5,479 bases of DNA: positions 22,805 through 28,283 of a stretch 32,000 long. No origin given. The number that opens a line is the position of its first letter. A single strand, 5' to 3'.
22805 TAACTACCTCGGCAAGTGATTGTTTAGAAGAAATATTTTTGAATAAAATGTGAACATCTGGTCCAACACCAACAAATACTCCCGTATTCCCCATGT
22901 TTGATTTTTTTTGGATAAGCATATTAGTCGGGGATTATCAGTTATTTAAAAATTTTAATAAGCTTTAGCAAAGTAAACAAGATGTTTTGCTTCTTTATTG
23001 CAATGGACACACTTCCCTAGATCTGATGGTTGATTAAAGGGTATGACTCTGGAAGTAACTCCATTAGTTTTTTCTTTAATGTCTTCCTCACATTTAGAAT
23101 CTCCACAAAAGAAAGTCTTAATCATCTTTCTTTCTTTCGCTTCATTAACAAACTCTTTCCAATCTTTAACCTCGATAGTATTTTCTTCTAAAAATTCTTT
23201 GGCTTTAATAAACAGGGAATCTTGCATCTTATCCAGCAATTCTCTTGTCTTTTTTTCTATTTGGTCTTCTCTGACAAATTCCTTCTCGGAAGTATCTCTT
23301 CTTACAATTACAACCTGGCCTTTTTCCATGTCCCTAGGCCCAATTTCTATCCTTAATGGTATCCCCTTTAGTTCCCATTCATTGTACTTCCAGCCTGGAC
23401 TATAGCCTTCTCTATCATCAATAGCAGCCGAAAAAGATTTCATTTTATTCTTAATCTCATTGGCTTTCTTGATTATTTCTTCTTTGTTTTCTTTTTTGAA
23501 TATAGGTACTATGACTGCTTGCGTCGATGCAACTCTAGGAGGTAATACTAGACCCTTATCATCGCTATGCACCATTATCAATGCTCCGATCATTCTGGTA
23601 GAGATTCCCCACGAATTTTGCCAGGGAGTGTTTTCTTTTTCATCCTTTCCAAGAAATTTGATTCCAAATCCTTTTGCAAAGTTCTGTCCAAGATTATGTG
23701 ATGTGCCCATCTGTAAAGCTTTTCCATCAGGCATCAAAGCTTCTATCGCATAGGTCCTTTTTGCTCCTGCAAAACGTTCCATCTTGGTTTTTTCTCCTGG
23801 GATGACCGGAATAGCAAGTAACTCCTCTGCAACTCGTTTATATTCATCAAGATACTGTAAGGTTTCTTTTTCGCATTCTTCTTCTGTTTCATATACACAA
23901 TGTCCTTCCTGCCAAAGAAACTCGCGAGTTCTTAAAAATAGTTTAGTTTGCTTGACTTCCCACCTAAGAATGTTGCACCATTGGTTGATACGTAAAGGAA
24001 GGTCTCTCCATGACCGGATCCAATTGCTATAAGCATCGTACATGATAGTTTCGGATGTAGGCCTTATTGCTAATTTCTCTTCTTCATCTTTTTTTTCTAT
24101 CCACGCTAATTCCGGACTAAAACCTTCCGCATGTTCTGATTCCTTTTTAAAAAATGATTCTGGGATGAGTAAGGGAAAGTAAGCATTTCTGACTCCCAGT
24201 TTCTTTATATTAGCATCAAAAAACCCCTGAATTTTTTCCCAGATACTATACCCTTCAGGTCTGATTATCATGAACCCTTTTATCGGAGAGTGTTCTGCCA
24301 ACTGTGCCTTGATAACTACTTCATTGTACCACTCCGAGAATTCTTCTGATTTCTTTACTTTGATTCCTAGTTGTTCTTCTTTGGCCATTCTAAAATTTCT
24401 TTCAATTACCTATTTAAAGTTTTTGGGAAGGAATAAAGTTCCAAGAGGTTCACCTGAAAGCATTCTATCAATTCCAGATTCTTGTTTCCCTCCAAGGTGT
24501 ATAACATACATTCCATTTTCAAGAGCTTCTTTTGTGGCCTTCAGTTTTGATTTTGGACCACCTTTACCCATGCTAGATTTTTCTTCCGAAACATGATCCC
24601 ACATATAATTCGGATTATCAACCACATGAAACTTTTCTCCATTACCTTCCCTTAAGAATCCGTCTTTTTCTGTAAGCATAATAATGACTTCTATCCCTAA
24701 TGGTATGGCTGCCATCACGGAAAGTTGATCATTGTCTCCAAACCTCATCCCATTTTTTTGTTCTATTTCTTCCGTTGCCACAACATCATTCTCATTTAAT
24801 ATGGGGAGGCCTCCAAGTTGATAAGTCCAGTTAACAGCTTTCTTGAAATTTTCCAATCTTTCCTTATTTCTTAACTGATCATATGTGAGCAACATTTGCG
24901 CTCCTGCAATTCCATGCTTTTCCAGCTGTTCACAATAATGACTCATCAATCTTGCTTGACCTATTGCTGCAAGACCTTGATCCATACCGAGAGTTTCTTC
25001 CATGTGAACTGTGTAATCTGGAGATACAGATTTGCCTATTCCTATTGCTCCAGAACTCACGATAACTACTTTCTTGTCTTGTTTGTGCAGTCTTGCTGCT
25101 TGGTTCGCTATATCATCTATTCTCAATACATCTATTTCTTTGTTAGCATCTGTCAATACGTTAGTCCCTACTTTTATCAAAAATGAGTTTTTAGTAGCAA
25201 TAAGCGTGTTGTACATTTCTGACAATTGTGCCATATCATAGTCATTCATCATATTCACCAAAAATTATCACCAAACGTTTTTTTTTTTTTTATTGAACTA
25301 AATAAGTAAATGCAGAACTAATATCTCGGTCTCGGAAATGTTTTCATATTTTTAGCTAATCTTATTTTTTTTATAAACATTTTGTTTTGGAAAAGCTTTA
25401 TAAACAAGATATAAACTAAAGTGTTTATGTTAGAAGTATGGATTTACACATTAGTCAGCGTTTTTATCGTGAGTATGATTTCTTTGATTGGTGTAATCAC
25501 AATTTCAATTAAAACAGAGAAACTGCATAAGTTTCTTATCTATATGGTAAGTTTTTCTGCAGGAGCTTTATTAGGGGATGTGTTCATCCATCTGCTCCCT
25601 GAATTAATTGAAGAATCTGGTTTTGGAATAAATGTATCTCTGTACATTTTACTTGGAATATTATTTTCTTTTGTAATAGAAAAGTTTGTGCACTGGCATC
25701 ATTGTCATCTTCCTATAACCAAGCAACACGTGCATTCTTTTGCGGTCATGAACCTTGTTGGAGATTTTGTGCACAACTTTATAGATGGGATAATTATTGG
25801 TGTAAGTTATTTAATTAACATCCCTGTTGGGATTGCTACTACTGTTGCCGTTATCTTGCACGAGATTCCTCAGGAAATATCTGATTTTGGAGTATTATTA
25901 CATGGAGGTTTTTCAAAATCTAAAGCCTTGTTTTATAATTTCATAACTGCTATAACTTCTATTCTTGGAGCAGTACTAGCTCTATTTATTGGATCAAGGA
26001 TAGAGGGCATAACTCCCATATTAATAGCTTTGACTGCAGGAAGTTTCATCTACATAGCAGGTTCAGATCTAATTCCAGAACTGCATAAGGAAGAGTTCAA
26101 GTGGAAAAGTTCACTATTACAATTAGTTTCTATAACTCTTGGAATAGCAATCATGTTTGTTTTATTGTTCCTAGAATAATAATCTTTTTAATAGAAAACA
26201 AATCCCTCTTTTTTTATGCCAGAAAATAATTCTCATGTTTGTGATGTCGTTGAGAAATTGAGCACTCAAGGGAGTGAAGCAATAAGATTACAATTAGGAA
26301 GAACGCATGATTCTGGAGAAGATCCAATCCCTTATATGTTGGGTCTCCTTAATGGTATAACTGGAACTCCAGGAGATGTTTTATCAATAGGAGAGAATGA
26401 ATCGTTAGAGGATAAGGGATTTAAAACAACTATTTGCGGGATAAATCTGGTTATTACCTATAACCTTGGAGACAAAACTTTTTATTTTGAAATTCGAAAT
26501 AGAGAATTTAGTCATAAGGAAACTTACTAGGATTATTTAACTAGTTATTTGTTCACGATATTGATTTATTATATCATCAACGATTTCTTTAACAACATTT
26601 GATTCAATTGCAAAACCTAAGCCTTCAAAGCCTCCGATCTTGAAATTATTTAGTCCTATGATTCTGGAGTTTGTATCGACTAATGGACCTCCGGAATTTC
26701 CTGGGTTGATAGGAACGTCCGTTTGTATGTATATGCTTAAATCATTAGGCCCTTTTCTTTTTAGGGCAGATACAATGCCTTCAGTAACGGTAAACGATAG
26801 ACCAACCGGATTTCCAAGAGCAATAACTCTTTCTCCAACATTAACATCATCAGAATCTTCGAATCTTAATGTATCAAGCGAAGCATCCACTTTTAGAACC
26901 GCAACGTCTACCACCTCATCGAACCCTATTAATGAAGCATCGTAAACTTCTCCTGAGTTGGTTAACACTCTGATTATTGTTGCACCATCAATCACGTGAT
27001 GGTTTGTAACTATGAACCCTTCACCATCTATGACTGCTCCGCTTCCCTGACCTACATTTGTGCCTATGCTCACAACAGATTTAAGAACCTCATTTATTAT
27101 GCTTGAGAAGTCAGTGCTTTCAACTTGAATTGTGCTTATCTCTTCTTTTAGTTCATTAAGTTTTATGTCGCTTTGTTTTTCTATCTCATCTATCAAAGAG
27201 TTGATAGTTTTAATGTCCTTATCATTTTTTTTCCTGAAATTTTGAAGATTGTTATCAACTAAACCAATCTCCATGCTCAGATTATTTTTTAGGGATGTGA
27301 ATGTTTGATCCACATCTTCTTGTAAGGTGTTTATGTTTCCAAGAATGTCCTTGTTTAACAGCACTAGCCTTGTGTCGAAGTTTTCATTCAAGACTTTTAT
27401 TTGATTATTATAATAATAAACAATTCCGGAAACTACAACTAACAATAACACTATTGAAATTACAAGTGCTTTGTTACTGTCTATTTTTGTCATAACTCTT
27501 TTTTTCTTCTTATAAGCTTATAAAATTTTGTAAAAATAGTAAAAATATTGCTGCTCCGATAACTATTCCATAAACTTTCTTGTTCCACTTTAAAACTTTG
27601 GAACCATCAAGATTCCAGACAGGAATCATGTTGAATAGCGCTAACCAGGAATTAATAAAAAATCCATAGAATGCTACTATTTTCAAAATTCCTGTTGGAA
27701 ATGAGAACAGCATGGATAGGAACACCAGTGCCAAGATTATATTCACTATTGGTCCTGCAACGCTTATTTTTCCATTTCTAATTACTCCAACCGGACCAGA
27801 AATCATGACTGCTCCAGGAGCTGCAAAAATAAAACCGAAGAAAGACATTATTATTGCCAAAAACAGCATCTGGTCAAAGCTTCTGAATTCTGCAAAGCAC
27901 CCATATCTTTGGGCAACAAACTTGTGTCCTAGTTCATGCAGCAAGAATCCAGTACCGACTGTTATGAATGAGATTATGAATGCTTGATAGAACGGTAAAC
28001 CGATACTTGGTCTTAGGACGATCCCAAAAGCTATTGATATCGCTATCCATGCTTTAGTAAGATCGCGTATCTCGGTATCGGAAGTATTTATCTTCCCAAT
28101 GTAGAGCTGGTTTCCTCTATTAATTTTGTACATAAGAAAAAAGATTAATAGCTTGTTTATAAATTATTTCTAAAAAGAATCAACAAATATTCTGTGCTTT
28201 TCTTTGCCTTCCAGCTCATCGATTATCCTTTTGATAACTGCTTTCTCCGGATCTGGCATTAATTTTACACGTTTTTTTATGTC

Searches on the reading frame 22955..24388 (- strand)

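Call 10: search_protein_families(library=pfam, proteins=[window:22955-24388:-])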
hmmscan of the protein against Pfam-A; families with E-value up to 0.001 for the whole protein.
window:22955-24388:- (477 aa): 3 families
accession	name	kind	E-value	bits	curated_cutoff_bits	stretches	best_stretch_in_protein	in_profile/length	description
PF00587.30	tRNA-synt_2b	-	4.6e-27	95.6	29.3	1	100-271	5-176/179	tRNA synthetase class II core domain (G, H, P, S and T)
PF09180.16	ProRS-C_1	-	1.2e-21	77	31.5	1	410-477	1-71/71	Prolyl-tRNA synthetase, C-terminal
PF03129.25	HGTP_anticodon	-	5.1e-18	65.5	21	1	290-383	1-93/94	Anticodon binding domain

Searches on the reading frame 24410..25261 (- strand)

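Call 10: search_protein_families(library=pfam, proteins=[window:24410-25261:-])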
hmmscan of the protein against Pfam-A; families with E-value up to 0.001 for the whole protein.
window:24410-25261:- (283 aa): 1 family
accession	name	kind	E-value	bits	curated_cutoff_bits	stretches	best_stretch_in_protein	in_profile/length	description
PF00696.33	AA_kinase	-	8.7e-26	91.5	24.9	1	27-253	3-230/234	Amino acid kinase family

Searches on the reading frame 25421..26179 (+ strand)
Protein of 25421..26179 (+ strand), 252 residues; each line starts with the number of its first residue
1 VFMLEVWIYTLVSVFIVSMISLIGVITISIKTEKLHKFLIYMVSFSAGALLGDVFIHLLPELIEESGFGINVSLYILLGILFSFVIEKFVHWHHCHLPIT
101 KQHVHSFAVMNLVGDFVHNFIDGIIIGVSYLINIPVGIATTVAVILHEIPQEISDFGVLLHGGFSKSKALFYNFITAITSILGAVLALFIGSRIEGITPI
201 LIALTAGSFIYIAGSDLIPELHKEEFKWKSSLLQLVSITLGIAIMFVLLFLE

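Call 35: search_protein_families(library=pfam, proteins=[window:25421-26179:+], max_evalue=0.01)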
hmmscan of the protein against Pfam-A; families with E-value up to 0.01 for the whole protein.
window:25421-26179:+ (252 aa): 1 family
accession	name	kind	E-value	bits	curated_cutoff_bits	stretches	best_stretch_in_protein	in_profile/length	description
PF02535.28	Zip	-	4.2e-50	171.3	35.1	2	107-248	177-322/323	ZIP Zinc transporter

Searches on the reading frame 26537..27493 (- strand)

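Call 10: search_protein_families(library=pfam, proteins=[window:26537-27493:-])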
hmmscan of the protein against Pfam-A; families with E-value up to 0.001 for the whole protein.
window:26537-27493:- (318 aa): 2 families
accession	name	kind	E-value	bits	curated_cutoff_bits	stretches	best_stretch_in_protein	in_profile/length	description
PF13365.12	Trypsin_2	-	1.1e-31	111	27.6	1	150-281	1-144/144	Trypsin-like peptidase domain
PF00089.32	Trypsin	-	8.5e-11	42.5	20.6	1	144-302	21-217/220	Trypsin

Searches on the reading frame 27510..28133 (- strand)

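Call 35: search_protein_families(library=pfam, proteins=[window:27510-28133:-], max_evalue=0.01)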
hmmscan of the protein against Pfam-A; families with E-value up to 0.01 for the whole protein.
window:27510-28133:- (207 aa): 1 family
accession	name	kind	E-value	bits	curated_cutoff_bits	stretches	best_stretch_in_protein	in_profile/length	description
PF02163.28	Peptidase_M50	-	5.4e-09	36.2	27.2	2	148-182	158-191/221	Peptidase family M50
